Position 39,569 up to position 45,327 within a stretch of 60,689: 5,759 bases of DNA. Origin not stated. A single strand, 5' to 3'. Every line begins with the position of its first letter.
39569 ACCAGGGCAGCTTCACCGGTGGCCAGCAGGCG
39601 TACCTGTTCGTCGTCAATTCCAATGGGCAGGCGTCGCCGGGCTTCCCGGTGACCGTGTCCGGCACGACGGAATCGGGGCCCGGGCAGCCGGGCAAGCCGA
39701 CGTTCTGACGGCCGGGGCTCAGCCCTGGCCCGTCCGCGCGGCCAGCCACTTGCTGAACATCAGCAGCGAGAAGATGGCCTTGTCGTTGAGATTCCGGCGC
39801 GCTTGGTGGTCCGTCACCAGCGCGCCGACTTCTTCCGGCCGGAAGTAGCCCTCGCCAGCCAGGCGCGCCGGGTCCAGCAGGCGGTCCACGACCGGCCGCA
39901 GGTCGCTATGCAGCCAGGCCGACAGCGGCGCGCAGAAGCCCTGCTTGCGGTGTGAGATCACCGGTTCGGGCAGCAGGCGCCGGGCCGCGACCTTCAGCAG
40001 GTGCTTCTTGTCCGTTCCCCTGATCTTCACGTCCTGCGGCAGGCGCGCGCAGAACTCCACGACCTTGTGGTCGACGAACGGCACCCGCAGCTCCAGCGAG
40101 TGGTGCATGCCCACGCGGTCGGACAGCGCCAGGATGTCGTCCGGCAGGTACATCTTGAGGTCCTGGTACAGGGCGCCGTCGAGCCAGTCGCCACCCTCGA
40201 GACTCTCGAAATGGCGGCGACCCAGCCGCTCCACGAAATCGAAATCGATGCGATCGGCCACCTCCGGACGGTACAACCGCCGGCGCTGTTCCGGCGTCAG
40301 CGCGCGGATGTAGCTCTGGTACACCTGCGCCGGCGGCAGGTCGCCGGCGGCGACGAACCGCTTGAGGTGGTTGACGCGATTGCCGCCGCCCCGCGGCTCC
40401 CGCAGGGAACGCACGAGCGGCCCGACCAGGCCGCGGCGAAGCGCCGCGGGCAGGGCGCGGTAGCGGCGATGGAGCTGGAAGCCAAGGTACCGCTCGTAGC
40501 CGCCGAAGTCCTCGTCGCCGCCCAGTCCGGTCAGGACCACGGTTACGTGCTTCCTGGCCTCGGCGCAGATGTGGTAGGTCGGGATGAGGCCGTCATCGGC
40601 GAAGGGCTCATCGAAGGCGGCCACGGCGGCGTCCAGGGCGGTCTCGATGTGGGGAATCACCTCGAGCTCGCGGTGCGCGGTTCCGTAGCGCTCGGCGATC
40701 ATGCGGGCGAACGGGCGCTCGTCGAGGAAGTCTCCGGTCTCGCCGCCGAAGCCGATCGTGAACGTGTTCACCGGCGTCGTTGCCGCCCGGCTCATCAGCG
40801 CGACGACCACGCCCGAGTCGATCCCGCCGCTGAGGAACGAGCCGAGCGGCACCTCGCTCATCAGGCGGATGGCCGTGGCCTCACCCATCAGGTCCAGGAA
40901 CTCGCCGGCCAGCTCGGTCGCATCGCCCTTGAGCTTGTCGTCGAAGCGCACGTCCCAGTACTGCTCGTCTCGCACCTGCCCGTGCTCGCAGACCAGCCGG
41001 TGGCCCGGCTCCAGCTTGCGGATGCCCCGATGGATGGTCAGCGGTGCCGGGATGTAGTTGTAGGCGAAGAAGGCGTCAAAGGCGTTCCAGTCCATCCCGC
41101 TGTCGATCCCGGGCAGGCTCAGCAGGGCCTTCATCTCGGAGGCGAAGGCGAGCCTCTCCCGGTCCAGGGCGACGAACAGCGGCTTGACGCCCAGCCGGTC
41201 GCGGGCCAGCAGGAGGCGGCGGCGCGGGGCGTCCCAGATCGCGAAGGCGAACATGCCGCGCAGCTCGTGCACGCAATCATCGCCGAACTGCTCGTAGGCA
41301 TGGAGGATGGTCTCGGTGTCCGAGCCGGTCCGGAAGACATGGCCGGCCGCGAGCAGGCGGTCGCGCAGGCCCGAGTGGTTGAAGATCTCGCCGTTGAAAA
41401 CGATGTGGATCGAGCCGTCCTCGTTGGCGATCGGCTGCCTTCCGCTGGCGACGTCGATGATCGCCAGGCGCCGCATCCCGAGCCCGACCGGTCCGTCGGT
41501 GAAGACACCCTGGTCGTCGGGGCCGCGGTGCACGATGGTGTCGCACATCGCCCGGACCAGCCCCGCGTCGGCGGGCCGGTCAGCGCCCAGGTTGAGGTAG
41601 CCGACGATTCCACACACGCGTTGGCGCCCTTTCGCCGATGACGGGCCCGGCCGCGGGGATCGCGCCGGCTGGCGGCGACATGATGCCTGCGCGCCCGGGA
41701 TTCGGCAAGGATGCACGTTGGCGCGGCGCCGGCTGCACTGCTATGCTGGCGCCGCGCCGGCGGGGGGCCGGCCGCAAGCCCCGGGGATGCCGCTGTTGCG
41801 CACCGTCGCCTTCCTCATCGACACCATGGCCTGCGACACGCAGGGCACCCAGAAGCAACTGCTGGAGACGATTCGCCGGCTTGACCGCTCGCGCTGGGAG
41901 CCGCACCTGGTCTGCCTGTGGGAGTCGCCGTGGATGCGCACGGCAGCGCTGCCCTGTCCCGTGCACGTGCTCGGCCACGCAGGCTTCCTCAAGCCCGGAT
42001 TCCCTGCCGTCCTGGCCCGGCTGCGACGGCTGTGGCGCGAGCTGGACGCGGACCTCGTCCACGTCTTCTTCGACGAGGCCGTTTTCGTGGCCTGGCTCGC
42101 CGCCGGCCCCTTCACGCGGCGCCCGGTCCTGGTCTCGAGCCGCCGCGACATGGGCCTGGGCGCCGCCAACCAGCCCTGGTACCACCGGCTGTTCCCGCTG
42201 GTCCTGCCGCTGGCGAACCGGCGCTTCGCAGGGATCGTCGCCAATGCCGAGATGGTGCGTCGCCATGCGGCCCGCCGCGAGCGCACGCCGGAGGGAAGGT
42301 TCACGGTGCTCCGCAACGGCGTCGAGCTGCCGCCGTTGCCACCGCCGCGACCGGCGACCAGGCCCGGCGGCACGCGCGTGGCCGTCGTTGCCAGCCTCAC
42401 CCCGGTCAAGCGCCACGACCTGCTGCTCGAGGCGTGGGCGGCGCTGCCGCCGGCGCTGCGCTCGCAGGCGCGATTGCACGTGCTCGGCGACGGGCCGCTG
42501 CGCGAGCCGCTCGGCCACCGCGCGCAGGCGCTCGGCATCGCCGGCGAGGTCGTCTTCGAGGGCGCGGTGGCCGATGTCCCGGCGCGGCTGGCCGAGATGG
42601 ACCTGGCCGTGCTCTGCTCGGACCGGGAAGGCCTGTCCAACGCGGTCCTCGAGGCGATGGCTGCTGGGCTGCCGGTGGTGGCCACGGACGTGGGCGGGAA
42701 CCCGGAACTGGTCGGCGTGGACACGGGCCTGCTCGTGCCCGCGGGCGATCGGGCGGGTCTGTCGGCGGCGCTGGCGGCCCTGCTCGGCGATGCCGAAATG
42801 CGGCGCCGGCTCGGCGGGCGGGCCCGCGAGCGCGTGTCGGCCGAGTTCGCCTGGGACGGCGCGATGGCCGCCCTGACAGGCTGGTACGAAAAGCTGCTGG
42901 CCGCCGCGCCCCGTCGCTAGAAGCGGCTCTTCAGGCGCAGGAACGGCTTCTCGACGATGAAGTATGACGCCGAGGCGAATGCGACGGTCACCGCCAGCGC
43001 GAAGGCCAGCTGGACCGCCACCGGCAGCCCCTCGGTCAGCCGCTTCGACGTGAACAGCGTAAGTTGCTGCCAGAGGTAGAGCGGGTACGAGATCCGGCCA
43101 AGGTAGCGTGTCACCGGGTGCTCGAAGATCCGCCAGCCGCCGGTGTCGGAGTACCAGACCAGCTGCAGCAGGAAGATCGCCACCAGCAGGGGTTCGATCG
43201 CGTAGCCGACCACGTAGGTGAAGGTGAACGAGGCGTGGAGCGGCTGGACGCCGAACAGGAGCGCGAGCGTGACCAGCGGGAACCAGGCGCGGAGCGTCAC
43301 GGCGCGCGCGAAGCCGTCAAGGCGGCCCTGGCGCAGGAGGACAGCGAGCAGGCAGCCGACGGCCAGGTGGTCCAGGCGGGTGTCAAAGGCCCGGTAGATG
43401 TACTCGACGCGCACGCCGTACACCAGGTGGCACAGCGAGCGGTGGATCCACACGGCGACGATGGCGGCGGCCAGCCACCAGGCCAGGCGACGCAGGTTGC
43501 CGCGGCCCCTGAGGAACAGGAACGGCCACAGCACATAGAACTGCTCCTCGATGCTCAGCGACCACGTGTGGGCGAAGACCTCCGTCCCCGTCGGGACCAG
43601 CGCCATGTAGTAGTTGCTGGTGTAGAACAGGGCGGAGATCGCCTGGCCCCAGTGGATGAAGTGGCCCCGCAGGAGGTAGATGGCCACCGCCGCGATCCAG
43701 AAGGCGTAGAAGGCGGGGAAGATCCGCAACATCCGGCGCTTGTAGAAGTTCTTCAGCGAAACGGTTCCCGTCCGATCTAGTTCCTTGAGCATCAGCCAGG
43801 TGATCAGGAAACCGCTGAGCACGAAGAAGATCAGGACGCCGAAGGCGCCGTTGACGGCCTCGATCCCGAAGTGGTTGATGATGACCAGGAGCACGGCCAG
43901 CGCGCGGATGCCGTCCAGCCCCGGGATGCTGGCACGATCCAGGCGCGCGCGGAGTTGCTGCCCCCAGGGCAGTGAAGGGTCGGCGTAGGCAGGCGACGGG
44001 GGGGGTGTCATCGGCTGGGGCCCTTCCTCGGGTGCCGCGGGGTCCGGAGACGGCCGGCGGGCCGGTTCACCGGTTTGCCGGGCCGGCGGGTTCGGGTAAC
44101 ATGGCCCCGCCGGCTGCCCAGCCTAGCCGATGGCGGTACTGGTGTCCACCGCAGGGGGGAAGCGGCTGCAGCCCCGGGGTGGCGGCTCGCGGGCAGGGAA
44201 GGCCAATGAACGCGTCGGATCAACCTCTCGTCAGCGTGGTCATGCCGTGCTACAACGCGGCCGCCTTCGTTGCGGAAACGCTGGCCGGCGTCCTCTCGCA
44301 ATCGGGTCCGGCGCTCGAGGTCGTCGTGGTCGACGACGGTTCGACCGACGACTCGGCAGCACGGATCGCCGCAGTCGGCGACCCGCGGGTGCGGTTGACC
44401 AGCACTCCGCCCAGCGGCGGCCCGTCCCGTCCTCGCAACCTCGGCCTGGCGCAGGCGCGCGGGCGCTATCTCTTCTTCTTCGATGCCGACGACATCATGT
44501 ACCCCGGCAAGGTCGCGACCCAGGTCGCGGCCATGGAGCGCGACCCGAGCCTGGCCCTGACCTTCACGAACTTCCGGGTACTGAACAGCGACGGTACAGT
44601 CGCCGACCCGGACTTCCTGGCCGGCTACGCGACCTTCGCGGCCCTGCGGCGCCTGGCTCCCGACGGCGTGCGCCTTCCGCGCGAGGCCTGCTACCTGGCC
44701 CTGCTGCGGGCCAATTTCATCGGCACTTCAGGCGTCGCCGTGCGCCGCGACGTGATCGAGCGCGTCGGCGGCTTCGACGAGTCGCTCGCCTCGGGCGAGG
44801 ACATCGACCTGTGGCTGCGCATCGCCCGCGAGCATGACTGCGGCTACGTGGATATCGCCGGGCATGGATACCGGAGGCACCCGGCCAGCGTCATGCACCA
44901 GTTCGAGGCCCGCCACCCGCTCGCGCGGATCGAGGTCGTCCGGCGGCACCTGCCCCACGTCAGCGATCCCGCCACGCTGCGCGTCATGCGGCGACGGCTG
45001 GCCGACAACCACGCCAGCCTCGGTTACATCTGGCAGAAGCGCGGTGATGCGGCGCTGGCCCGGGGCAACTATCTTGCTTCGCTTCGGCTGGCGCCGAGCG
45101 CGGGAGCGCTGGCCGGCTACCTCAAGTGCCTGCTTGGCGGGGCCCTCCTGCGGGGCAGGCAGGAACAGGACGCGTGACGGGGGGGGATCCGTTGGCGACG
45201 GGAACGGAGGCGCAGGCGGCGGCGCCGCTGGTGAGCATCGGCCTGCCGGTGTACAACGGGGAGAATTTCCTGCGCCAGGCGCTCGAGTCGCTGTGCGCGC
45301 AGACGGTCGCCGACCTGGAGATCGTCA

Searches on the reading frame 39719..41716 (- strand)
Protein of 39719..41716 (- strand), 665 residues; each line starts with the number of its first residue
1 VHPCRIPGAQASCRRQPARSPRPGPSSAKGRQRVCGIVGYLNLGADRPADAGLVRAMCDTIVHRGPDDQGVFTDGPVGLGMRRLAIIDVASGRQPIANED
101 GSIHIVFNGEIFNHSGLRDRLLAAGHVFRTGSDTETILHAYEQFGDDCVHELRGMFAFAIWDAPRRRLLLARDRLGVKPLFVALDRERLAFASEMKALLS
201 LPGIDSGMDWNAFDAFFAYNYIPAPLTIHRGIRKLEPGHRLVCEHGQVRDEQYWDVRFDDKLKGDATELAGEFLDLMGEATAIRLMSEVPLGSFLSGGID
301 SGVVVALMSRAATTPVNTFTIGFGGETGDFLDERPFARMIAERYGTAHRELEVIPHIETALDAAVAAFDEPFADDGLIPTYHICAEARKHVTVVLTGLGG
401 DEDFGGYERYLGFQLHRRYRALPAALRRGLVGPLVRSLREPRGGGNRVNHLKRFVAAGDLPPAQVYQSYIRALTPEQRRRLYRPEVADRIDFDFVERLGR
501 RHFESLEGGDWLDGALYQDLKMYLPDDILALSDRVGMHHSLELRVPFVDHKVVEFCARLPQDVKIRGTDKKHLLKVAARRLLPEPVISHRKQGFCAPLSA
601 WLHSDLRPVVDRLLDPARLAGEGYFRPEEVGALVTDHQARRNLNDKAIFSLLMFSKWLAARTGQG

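Call 7: search_protein_families(library=ncbifam, proteins=[window:39719-41716:-], max_evalue=0.01)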
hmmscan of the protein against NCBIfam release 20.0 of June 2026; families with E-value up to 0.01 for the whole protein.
window:39719-41716:- (665 aa): 9 families
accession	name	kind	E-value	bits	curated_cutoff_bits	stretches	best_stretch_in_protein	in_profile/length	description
TIGR03108.1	eps_aminotran_1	hypoth_equivalog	4.3e-184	613.7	816.9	1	34-659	1-626/628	XrtA/PEP-CTERM system amidotransferase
TIGR01536.1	asn_synth_AEB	equivalog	2.5e-139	465.6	267.1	1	35-594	1-517/517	asparagine synthase (glutamine-hydrolyzing)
TIGR03104.1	trio_amidotrans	equivalog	9.6e-123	410.5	570.1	2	34-411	1-384/589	N-acetylglutaminylglutamine amidotransferase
NF006949.0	PRK09431.1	equivalog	7.9e-81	272.2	499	3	35-200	2-167/554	asparagine synthase B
NF033535.1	lass_lactam_cya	exception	8.7e-71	239.3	525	2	35-403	2-375/668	lasso peptide isopeptide bond-forming cyclase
NF033561.1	macrolact_Ik_Al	subfamily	1.7e-18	66.6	300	2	143-411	70-338/561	albusnodin/ikarugamycin family macrolactam cyclase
NF001484.0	PRK00331.1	subfamily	2.4e-10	39.5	381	1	95-200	87-200/601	isomerizing glutamine--fructose-6-phosphate transaminase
TIGR01135.1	glmS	equivalog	5.6e-10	38.3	418.05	1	95-200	86-199/607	glutamine--fructose-6-phosphate transaminase (isomerizing)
TIGR01134.1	purF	equivalog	9.4e-09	35.1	350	1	93-198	84-199/432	amidophosphoribosyltransferase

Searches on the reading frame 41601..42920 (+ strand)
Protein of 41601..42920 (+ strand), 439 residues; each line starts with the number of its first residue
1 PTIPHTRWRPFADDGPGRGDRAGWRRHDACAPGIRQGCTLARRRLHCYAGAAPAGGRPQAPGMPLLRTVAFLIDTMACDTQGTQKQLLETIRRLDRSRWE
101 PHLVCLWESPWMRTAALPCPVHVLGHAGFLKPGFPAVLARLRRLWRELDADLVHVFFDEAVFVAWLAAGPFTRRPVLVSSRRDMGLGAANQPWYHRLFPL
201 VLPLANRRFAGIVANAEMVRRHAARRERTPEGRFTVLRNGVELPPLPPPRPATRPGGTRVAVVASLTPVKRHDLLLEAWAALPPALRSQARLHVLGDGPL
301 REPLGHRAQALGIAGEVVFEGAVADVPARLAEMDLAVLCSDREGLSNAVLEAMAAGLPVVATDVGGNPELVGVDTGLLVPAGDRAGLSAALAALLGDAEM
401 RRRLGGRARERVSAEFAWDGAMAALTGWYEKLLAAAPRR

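Call 7: search_protein_families(library=ncbifam, proteins=[window:41638-42876:+], max_evalue=0.01)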
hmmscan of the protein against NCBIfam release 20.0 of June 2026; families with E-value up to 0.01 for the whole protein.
window:41638-42876:+ (412 aa): 0 families

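Call 54: search_protein_families(library=pfam, proteins=[window:41601-42920:+], max_evalue=0.0001)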
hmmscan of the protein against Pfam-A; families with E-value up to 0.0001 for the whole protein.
window:41601-42920:+ (439 aa): 6 families
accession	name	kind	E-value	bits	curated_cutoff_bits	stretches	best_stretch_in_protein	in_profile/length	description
PF13692.12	Glyco_trans_1_4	-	5.6e-33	114.6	27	1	259-397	3-142/142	Glycosyl transferases group 1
PF00534.26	Glycos_transf_1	-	8e-33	113.8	26.4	1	259-411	17-172/172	Glycosyl transferases group 1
PF13579.12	Glyco_trans_4_4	-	1.1e-13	52.3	29.7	1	82-240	2-158/158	Glycosyl transferase 4-like domain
PF13439.12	Glyco_transf_4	-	1.9e-13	51.3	28.5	1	82-243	3-168/170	Glycosyltransferase Family 4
PF13524.12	Glyco_trans_1_2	-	2.6e-07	31.1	25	1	276-425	6-142/144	Glycosyl transferase-like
PF20706.3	GT4-conflict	-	2.7e-06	27.1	26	1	219-425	161-385/385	Family 4 Glycosyltransferase in conflict systems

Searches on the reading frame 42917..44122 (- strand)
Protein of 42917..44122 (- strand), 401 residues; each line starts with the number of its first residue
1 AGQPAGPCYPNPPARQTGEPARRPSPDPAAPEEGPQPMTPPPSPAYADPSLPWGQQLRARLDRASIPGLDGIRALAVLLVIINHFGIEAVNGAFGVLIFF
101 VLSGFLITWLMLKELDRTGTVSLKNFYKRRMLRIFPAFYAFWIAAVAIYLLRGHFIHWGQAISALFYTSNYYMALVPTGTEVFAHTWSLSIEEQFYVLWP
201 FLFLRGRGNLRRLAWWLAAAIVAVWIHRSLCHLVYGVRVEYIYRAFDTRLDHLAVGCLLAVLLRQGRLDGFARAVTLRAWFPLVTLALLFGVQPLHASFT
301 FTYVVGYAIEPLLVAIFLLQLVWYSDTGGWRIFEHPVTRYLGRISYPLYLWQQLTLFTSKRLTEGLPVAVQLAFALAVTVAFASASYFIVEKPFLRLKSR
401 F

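Call 54: search_protein_families(library=pfam, proteins=[window:42917-44122:-], max_evalue=0.0001)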
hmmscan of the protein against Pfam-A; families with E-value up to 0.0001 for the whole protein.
window:42917-44122:- (401 aa): 1 family
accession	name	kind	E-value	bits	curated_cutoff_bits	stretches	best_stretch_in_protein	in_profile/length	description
PF01757.29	Acyl_transf_3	-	4.7e-30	105.2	31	1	67-383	2-321/326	Acyltransferase domain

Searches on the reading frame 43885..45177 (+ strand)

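Call 54: search_protein_families(library=pfam, proteins=[window:43885-45177:+], max_evalue=0.0001)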
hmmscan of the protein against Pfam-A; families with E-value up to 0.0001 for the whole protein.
window:43885-45177:+ (430 aa): 3 families
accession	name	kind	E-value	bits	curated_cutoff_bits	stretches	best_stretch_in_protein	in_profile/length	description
PF00535.33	Glycos_transf_2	-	8.5e-28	97.8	23.3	1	117-225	1-111/168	Glycosyl transferase family 2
PF13641.12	Glyco_tranf_2_3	-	1.1e-17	65.3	27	1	114-344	2-216/230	Glycosyltransferase like family 2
PF10111.15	Glyco_tranf_2_2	-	1.1e-15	58.3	27.3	1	117-316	1-202/276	Glycosyltransferase like family 2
